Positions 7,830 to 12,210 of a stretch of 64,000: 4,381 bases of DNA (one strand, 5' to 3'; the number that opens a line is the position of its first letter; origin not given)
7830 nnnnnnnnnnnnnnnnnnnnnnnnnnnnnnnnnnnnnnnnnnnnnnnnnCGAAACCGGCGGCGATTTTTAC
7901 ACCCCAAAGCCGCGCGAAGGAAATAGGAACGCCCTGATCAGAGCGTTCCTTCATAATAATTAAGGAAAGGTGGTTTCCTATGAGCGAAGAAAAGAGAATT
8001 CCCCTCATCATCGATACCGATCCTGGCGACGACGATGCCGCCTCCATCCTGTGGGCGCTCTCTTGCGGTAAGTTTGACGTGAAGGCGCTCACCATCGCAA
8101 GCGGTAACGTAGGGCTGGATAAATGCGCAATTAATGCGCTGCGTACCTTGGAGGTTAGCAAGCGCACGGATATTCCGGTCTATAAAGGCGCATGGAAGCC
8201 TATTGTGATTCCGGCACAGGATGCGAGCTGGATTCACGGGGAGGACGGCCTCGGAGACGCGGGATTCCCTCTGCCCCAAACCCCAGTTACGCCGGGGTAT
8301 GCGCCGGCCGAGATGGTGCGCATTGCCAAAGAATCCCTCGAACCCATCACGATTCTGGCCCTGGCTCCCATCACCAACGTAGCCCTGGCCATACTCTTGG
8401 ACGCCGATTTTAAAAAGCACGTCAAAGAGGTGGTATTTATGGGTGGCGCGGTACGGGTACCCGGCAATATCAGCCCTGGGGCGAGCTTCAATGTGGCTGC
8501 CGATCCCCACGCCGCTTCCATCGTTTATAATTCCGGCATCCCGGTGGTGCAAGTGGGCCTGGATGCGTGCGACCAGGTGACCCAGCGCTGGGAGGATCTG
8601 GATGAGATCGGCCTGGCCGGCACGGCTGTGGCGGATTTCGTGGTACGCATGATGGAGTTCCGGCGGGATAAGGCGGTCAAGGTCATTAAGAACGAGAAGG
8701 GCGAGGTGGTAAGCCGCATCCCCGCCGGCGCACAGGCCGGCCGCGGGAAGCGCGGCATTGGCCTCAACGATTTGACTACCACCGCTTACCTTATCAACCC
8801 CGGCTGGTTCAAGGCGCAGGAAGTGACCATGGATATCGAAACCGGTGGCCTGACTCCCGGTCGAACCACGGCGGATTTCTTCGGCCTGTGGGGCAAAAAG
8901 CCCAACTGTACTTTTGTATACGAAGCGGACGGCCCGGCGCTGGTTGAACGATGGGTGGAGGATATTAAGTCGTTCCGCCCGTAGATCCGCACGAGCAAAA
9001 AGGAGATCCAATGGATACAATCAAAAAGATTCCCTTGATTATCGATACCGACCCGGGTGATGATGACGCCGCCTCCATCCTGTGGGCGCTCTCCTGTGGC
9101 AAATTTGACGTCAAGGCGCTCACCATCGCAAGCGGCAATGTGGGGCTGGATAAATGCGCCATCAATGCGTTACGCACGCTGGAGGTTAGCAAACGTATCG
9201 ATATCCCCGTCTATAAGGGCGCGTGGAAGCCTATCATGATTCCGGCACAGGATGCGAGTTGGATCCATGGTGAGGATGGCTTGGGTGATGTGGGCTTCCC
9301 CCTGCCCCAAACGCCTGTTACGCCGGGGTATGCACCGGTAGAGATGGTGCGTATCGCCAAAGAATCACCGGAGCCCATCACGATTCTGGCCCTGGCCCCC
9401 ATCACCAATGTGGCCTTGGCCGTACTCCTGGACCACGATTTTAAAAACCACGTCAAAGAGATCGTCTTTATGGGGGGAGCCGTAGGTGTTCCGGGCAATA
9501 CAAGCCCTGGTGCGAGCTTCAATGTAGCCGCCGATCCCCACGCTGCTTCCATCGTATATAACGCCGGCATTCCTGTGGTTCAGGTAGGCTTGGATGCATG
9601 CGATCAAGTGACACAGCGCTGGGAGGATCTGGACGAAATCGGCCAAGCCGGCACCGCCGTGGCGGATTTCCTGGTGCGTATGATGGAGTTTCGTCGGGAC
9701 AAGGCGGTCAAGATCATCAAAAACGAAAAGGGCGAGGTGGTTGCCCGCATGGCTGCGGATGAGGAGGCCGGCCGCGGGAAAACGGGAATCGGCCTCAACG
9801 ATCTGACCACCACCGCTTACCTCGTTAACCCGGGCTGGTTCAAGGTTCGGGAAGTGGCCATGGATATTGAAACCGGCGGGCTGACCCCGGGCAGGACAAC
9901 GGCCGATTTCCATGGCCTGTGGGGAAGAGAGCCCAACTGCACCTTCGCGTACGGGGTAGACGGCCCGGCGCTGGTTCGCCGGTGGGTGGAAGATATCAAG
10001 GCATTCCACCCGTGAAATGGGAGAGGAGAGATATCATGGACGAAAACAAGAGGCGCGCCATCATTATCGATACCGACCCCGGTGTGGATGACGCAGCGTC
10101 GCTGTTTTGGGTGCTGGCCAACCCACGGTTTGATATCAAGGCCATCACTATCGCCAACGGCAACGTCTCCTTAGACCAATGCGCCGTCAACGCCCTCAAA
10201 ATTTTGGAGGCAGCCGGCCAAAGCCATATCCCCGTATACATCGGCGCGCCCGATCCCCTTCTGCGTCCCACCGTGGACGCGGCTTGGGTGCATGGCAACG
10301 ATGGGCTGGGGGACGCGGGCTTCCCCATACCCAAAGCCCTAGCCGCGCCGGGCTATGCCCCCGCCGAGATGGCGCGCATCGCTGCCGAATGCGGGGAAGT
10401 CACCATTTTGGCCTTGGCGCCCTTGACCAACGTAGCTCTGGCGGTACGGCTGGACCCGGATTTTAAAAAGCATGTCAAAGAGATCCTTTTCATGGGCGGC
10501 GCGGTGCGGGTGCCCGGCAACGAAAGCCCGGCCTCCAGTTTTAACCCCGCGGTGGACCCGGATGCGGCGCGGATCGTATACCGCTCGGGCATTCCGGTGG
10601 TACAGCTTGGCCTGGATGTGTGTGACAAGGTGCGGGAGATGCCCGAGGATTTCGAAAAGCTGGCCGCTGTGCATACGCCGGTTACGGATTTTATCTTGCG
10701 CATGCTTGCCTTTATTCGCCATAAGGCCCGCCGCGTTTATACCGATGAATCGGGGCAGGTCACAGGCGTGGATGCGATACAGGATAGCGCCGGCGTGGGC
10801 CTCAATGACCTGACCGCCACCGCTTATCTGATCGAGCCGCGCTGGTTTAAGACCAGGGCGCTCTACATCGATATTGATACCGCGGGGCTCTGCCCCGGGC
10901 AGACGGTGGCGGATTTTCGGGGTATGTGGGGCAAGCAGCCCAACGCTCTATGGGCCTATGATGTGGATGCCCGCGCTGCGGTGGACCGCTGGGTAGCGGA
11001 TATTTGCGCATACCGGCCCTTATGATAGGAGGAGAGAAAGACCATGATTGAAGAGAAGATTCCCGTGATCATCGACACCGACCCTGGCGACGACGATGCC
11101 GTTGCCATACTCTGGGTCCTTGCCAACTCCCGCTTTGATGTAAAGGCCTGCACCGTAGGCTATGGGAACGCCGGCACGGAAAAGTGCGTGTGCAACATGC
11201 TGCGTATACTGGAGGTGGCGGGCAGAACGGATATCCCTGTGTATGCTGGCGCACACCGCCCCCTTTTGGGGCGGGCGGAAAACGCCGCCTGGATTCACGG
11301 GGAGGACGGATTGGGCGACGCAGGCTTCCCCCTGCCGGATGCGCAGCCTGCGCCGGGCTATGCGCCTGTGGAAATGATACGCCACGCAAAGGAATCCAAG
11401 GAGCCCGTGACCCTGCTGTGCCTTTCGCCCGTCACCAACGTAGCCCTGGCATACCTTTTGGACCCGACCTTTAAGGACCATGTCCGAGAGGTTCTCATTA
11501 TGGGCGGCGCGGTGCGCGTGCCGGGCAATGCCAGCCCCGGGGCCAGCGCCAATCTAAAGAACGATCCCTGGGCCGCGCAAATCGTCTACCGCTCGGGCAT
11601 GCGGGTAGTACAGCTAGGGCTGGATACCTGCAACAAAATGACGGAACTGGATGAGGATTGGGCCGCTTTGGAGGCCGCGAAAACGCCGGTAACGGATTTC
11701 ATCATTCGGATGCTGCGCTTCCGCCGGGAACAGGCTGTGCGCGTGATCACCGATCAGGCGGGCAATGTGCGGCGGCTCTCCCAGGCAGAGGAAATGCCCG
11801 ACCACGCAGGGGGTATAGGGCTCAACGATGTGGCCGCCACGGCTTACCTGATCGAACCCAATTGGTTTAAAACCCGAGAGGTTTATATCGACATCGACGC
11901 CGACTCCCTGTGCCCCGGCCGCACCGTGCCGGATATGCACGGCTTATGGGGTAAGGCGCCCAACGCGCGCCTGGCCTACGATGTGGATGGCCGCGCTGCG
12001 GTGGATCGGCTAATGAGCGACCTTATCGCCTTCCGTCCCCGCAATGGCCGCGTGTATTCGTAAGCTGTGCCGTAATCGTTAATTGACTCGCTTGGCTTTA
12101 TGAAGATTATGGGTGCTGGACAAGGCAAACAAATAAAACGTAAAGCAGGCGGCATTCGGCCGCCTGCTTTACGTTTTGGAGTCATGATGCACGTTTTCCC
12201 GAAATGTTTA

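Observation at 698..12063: LacI-gated nucleoside-type import operon fused to an unassigned sugar-phosphate module and four nucleoside hydrolases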

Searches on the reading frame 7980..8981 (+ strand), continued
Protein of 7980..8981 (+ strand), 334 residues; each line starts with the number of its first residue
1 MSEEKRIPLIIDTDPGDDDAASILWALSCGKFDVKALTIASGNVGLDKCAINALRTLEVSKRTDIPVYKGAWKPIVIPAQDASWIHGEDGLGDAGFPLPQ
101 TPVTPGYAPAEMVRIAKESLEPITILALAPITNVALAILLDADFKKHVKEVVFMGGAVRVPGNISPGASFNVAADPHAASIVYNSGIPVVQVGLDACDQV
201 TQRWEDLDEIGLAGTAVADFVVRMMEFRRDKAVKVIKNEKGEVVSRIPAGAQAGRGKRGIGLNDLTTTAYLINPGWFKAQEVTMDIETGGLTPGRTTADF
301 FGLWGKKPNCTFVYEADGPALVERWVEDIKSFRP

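Call 90: find_related_loci(query=A4, collection=metagenome_contigs, flank=10000)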
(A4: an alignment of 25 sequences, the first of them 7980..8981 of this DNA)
Query A4 (334 aa) in metagenome_contigs; peptide patterns used: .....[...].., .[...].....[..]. (x = any residue, [..] = any of these).
600 stretches matched a pattern (row limit reached: there are more); 550 encode a relative of the query (tblastn E <= 1e-3); the best 80 are kept; 80 distinct loci.
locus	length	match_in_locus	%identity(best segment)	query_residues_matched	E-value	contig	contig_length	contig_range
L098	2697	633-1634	89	1-334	0e+0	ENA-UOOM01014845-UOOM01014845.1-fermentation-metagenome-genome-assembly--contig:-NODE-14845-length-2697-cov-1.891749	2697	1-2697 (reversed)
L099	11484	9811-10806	66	1-332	4e-151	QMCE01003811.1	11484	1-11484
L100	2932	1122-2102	59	5-332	2e-124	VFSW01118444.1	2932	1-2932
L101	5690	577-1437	41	9-309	1e-62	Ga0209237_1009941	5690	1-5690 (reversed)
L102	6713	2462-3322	41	9-309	1e-62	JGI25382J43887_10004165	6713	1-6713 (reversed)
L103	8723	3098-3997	41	9-318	3e-61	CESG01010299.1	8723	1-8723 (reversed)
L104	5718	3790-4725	38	5-333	9e-61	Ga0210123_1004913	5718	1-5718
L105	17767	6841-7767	38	9-331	1e-59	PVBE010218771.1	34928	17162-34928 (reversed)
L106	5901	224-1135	33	12-333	1e-56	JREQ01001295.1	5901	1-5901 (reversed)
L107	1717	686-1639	39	5-334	5e-58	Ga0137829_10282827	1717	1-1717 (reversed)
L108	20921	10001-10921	35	5-332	6e-56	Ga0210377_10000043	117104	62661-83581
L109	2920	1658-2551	37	8-329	2e-55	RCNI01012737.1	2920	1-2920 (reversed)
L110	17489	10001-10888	34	8-330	7e-55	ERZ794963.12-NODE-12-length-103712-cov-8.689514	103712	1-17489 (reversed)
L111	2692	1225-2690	34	9-330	9e-55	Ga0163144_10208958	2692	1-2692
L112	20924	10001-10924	36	9-332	5e-53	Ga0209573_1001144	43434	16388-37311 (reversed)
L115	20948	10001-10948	35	1-332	4e-53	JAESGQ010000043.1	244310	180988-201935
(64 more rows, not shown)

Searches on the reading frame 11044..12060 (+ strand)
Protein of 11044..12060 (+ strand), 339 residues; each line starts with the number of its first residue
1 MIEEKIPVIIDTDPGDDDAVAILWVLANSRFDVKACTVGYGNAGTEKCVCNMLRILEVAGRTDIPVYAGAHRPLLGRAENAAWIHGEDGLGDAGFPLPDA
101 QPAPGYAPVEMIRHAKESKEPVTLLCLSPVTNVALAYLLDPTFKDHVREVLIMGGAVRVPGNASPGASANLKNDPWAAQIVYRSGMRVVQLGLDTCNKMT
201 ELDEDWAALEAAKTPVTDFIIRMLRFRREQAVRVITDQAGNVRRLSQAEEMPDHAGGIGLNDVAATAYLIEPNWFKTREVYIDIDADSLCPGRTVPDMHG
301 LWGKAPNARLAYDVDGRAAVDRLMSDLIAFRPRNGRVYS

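Call 6: search_protein_families(library=pfam, proteins=[window:11044-12060:+], max_evalue=0.001)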
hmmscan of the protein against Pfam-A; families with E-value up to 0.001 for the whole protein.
window:11044-12060:+ (339 aa): 1 family
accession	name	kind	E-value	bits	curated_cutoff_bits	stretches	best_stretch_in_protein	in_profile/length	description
PF01156.24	IU_nuc_hydro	-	2.6e-74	251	34.2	1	8-318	1-294/297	Inosine-uridine preferring nucleoside hydrolase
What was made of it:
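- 11044..12063 (+): nh4, S/N-D IU-NH of clade A. PF01156, 251 bits (call 6).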

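Call 7: search_protein_families(library=ncbifam, proteins=[window:11044-12060:+], max_evalue=0.001)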
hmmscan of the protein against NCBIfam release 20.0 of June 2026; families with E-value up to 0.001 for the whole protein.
window:11044-12060:+ (339 aa): 4 families
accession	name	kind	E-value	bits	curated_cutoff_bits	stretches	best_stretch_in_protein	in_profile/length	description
NF007761.0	PRK10443.1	equivalog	2.6e-58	197.5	433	1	6-330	3-310/311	pyrimidine-specific ribonucleoside hydrolase RihA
NF008036.0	PRK10768.1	equivalog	6e-56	189.8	382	1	5-321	2-294/304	ribonucleoside hydrolase RihC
NF052221.1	UridNuclsHydUriH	equivalog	3.9e-46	157.6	450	1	8-317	2-296/310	uridine-preferring nucleoside hydrolase UriH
NF007417.0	PRK09955.1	equivalog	2.4e-41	141.6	459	1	4-316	2-295/313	ribosylpyrimidine nucleosidase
